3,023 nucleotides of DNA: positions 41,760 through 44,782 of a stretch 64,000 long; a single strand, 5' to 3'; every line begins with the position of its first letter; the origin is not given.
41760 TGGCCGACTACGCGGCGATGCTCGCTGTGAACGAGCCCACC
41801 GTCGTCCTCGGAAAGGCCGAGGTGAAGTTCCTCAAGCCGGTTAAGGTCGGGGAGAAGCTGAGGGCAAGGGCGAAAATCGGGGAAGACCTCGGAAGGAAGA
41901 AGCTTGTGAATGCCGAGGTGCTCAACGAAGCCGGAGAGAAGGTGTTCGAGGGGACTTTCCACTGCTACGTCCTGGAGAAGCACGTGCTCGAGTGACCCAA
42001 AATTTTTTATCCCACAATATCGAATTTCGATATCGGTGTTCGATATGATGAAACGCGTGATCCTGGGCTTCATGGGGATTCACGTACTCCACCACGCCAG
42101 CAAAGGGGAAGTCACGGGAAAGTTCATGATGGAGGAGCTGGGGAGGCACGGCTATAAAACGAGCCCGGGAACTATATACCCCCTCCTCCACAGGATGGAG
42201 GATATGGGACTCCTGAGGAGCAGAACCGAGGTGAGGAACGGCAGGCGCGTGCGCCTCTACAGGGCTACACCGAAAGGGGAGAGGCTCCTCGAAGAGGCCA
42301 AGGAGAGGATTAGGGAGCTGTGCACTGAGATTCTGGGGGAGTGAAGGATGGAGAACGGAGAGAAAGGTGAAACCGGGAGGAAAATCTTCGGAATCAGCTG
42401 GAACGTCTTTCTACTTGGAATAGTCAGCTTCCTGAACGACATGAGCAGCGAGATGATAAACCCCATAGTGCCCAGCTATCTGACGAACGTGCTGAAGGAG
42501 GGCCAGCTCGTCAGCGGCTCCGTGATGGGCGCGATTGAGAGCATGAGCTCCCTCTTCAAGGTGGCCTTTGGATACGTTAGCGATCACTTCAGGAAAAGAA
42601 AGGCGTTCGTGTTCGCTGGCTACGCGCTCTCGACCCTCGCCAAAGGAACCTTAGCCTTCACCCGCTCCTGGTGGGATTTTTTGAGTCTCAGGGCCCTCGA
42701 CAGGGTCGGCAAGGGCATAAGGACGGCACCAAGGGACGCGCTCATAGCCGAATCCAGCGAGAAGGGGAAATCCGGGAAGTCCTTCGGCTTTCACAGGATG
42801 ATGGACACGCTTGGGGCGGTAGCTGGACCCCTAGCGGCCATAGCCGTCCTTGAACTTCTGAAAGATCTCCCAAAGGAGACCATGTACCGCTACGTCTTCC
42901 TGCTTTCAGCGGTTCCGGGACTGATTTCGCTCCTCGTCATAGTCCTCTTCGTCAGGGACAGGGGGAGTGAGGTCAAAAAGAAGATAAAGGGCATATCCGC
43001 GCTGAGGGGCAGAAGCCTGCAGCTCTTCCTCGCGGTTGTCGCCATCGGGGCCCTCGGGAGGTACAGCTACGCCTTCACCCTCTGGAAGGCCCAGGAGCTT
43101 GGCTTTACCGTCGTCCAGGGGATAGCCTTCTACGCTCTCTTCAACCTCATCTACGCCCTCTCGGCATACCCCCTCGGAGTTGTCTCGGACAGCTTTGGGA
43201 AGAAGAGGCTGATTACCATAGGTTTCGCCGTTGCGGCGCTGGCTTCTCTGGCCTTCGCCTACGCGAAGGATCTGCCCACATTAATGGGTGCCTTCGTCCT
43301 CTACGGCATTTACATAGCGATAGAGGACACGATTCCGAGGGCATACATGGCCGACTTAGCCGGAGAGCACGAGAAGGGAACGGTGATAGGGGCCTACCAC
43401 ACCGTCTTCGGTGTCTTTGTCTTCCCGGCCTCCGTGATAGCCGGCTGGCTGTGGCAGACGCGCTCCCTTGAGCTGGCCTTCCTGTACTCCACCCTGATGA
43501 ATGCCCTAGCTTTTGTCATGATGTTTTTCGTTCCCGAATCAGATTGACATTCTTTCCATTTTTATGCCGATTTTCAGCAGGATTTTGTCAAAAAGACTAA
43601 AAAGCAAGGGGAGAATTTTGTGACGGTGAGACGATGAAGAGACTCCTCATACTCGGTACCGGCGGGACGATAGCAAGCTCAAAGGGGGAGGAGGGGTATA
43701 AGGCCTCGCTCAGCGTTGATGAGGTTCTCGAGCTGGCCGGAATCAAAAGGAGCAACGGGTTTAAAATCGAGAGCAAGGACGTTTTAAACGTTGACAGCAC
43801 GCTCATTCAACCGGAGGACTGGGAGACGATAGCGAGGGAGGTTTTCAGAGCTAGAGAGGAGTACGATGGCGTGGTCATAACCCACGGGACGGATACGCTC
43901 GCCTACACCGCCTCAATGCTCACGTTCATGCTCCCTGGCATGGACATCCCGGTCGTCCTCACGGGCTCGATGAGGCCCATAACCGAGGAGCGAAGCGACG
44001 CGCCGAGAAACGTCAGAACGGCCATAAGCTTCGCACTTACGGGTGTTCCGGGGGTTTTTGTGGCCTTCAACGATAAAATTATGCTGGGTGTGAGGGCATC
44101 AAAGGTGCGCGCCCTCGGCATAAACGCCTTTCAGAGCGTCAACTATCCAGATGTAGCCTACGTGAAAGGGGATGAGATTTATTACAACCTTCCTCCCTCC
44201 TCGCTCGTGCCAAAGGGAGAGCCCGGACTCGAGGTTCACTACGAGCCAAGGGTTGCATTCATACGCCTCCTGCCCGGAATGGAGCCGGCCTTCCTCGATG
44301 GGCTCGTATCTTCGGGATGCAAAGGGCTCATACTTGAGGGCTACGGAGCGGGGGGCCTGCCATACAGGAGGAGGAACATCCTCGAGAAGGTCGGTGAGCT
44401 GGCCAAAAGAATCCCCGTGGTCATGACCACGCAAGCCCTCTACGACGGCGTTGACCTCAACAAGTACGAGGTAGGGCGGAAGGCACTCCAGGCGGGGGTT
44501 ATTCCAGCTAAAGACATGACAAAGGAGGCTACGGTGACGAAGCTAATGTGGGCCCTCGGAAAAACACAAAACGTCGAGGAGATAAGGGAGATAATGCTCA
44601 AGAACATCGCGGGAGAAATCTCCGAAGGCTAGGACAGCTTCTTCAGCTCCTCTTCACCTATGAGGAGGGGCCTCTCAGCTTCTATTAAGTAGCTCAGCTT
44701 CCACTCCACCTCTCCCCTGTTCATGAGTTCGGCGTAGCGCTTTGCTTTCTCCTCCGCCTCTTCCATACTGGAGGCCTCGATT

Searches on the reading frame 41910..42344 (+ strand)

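Call 8: search_protein_families(library=pfam, proteins=[window:41910-42344:+], max_evalue=0.01)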
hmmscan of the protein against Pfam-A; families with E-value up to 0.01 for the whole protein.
window:41910-42344:+ (144 aa): 2 families
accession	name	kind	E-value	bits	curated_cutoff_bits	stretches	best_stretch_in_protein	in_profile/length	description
PF03551.20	PadR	-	2.4e-14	53.5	27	1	59-129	1-75/75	Transcriptional regulator PadR-like family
PF04458.17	DUF505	-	0.00056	18.9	28.7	1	80-137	359-413/622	Protein of unknown function (DUF505)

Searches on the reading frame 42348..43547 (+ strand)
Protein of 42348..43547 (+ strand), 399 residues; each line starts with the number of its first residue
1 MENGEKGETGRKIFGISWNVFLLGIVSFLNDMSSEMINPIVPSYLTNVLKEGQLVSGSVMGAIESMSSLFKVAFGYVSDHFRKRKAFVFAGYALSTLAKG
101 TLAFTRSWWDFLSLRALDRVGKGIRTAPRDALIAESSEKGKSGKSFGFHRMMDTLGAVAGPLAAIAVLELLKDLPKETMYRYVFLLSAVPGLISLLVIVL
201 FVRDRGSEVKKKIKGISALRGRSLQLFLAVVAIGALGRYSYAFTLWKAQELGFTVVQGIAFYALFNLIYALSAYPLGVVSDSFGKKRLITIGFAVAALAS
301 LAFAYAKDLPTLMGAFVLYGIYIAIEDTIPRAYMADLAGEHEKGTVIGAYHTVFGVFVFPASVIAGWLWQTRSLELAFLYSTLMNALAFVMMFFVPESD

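Call 8: search_protein_families(library=pfam, proteins=[window:42348-43547:+], max_evalue=0.01)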
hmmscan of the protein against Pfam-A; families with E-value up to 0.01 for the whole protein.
window:42348-43547:+ (399 aa): 2 families
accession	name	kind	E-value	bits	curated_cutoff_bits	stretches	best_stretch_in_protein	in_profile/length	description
PF07690.21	MFS_1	-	1e-60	205.9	33.4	2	24-355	2-340/347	Major Facilitator Superfamily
PF03209.21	PUCC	-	1.9e-05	24.3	21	0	310-390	89-163/401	PUCC protein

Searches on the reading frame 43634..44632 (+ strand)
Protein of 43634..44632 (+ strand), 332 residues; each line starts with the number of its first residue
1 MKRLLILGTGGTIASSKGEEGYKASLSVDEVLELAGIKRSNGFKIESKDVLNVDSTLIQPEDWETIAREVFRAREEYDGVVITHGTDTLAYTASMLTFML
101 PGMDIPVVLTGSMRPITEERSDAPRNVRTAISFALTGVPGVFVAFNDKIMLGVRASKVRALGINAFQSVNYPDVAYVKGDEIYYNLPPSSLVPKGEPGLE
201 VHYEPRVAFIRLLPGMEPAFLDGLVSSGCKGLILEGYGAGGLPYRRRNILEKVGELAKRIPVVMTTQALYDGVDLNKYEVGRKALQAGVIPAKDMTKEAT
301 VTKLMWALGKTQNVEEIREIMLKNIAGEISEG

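Call 8: search_protein_families(library=pfam, proteins=[window:43634-44632:+], max_evalue=0.01)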
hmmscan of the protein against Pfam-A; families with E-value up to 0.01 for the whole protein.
window:43634-44632:+ (332 aa): 2 families
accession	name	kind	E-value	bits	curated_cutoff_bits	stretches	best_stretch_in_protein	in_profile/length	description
PF00710.25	Asparaginase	-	2.3e-59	200.6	22.5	1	3-187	1-190/193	Asparaginase, N-terminal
PF17763.6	Asparaginase_C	-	1.2e-32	112.7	34.6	1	206-321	1-114/114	Glutaminase/Asparaginase C-terminal domain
